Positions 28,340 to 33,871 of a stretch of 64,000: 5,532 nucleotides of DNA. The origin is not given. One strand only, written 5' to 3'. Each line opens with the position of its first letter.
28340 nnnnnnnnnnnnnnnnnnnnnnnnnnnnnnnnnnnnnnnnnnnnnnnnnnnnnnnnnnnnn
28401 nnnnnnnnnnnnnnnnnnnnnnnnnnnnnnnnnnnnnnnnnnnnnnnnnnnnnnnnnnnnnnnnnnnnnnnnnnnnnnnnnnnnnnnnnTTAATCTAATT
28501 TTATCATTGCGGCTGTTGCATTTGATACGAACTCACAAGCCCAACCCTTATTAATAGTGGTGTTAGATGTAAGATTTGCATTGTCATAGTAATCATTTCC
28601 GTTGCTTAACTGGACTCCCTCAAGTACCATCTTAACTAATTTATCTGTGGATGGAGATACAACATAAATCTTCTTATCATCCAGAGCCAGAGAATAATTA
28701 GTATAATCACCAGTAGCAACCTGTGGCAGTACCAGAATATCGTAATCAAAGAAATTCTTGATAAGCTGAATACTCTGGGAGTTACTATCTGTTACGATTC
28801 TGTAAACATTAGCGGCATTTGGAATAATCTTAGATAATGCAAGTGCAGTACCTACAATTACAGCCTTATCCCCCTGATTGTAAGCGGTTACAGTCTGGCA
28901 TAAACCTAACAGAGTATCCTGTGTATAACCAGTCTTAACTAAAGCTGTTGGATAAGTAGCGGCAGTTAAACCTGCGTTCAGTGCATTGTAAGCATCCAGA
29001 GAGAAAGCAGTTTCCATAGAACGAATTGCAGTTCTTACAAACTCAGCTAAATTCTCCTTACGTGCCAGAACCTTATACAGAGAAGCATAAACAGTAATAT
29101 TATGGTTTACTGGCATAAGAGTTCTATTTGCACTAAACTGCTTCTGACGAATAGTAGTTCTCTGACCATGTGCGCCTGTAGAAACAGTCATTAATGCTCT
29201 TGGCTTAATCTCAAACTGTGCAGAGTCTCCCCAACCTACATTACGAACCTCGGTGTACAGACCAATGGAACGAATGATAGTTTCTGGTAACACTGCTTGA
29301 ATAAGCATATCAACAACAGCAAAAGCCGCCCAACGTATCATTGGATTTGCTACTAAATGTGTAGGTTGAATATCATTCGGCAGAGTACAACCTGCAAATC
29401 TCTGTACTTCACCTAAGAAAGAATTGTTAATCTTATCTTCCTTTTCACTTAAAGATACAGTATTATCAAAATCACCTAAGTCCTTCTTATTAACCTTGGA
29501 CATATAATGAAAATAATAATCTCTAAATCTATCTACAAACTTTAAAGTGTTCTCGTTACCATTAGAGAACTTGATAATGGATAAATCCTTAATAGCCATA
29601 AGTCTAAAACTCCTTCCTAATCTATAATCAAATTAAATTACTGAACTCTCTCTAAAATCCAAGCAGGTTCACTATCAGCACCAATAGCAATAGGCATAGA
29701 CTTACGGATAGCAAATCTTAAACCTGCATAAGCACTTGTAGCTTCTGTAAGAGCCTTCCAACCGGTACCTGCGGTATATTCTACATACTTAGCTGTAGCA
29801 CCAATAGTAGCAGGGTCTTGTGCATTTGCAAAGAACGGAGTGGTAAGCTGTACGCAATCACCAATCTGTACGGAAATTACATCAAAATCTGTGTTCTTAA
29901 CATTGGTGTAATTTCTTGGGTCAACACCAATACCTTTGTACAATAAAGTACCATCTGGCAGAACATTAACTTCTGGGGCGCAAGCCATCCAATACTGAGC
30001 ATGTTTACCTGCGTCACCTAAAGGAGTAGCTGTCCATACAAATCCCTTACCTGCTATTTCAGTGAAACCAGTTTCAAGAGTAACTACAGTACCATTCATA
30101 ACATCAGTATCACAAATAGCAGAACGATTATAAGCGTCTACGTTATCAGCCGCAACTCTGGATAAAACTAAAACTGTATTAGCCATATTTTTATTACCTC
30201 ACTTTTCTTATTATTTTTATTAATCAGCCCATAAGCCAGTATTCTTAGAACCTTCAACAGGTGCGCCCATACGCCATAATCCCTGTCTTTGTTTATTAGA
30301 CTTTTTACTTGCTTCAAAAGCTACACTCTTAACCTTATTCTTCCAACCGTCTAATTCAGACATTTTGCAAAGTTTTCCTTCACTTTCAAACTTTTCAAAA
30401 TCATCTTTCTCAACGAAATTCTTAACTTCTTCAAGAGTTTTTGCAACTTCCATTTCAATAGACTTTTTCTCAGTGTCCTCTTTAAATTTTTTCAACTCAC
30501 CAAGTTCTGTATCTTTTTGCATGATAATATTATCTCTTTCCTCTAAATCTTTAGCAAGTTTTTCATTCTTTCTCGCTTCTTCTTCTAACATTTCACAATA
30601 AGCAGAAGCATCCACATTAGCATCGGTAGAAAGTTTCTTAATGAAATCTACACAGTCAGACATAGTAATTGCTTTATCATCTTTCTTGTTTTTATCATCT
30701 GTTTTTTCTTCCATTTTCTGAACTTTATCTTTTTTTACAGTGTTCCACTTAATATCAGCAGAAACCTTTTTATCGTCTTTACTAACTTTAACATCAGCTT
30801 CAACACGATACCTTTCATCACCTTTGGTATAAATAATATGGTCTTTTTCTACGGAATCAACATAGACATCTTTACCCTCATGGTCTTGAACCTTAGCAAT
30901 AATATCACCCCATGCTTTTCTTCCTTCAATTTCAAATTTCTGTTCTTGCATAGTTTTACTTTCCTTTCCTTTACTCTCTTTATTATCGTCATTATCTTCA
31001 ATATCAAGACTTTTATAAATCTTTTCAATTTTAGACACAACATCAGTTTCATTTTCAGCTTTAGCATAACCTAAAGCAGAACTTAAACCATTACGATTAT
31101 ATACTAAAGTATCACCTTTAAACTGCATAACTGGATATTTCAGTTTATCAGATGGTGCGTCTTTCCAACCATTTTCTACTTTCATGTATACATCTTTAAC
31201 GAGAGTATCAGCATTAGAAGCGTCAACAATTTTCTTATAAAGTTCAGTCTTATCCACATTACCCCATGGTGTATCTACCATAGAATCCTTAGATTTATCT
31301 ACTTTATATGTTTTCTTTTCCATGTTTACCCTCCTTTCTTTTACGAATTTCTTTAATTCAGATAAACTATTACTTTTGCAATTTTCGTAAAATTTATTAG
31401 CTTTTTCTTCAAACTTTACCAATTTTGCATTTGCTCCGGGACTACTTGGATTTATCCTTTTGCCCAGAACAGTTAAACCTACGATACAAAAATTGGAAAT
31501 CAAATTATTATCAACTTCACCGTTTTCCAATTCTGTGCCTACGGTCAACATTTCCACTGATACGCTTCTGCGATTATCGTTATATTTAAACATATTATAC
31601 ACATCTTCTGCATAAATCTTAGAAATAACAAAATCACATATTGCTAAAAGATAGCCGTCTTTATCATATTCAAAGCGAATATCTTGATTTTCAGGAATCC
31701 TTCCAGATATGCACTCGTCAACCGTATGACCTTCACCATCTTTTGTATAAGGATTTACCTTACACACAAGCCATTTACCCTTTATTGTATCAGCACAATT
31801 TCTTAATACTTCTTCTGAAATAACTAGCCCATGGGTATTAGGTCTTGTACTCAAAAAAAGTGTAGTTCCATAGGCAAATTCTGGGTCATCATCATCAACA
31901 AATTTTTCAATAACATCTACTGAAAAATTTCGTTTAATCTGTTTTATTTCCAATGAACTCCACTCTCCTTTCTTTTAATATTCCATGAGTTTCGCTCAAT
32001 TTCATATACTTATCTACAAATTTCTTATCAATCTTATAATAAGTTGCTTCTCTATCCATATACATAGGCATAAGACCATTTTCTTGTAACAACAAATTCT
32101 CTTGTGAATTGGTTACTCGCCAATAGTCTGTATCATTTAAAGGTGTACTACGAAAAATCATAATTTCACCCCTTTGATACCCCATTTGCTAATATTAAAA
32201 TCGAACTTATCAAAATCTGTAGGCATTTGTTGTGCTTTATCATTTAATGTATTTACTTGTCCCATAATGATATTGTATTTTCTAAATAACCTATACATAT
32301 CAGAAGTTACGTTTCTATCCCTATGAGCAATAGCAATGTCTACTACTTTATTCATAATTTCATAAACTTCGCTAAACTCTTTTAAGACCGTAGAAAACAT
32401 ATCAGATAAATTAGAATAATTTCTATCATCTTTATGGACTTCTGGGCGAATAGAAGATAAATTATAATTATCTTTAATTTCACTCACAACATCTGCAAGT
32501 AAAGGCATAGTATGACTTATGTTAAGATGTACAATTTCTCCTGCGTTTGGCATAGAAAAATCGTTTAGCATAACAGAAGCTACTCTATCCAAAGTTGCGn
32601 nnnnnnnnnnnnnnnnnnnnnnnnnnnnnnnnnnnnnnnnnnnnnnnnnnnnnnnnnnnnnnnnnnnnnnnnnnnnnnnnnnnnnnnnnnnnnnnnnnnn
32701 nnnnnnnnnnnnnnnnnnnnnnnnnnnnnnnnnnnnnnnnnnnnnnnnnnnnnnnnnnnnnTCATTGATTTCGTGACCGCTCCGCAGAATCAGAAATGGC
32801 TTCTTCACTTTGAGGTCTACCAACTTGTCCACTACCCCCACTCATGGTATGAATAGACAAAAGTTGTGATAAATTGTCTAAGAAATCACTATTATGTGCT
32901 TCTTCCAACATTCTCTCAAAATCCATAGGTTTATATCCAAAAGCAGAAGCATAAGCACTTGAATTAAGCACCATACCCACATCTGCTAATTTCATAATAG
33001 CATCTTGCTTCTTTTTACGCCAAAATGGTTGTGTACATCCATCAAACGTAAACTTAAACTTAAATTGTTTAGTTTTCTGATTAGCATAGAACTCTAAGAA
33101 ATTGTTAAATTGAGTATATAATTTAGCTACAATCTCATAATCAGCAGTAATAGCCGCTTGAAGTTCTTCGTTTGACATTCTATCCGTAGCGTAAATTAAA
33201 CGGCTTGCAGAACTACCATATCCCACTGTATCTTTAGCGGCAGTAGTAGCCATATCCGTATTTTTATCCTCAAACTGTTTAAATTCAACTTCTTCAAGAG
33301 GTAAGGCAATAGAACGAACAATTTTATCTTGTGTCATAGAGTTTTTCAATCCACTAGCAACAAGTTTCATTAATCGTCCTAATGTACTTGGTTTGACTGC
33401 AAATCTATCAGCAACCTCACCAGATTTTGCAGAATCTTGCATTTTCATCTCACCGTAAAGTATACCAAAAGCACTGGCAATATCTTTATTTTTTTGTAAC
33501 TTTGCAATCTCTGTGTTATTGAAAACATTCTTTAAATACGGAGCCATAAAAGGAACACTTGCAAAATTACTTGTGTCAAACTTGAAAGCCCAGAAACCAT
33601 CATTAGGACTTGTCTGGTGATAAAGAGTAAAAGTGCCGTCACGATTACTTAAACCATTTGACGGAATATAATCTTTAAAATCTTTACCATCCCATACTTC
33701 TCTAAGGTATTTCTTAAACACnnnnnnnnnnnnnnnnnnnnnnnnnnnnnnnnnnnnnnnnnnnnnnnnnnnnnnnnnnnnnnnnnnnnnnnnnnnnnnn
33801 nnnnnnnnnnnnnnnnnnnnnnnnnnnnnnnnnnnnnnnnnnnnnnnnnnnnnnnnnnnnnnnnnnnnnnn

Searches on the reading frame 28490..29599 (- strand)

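Call 12: search_protein_families(library=pfam, proteins=[window:28490-29599:-], max_evalue=0.01)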
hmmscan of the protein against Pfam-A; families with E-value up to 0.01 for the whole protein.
window:28490-29599:- (369 aa): 0 families

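Call 40: search_protein_families(library=phrogs, proteins=[window:28490-29599:-], max_evalue=0.001)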
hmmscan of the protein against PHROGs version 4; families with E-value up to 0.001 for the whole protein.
window:28490-29599:- (369 aa): 2 families
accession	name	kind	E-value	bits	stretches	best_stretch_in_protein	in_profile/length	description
phrog_4088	-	unknown function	4.7e-39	135.6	1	46-368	22-331/332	-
phrog_22779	-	unknown function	0.00097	19.8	0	229-331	70-165/205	-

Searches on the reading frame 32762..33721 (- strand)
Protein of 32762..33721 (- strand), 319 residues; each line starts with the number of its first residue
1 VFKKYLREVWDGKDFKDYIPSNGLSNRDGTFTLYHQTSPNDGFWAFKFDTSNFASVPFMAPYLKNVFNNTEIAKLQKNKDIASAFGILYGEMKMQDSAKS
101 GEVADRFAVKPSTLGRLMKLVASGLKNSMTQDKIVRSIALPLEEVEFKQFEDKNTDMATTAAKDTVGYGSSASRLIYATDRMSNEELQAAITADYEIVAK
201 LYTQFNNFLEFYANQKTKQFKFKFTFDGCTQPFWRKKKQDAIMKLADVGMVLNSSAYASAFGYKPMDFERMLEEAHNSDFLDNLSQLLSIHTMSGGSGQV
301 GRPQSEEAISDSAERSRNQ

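Call 12: search_protein_families(library=pfam, proteins=[window:32762-33721:-], max_evalue=0.01)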
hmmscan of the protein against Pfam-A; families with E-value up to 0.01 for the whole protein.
window:32762-33721:- (319 aa): 0 families

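Call 30: find_related_loci(query=window:32762-33721:-, collection=viral_contigs, flank=4000)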
Query window:32762-33721:- (319 aa) in viral_contigs; peptide patterns used: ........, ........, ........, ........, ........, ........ (x = any residue, [..] = any of these).
24 stretches matched a pattern; 22 encode a relative of the query (tblastn E <= 1e-3); 21 distinct loci.
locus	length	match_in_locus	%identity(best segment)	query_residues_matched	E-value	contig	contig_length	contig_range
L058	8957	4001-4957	99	1-319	0e+0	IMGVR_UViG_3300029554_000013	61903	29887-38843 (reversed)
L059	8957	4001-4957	100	1-319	0e+0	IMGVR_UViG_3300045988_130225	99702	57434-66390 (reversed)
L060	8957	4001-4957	100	1-319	0e+0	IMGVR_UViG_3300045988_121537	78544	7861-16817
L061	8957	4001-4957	100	1-319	0e+0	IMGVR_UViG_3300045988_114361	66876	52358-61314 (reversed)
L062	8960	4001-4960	99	1-319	0e+0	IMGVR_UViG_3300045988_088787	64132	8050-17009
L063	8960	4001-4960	99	1-319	0e+0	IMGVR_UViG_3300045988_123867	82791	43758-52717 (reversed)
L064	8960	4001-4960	99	1-319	0e+0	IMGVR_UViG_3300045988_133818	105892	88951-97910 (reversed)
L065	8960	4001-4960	99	1-319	0e+0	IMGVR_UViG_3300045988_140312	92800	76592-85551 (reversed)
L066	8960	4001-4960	99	1-319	0e+0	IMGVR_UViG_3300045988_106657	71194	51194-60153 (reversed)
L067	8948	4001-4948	76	1-319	4e-171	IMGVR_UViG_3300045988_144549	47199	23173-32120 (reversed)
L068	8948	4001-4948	76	1-319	9e-171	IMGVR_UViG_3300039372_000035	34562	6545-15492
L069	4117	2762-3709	76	1-319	5e-176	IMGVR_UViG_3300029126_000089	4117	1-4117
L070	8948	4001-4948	76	1-319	1e-169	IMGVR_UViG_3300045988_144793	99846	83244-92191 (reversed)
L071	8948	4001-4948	76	1-319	3e-169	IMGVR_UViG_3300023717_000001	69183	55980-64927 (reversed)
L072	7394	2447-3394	76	1-319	5e-169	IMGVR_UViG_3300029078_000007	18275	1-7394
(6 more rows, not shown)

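Call 40: search_protein_families(library=phrogs, proteins=[window:32762-33721:-], max_evalue=0.001)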
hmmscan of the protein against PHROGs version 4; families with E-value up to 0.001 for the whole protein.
window:32762-33721:- (319 aa): 1 family
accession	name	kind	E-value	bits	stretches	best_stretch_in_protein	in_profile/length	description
phrog_2739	-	head and packaging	3.9e-19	69.6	1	39-314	224-490/501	portal protein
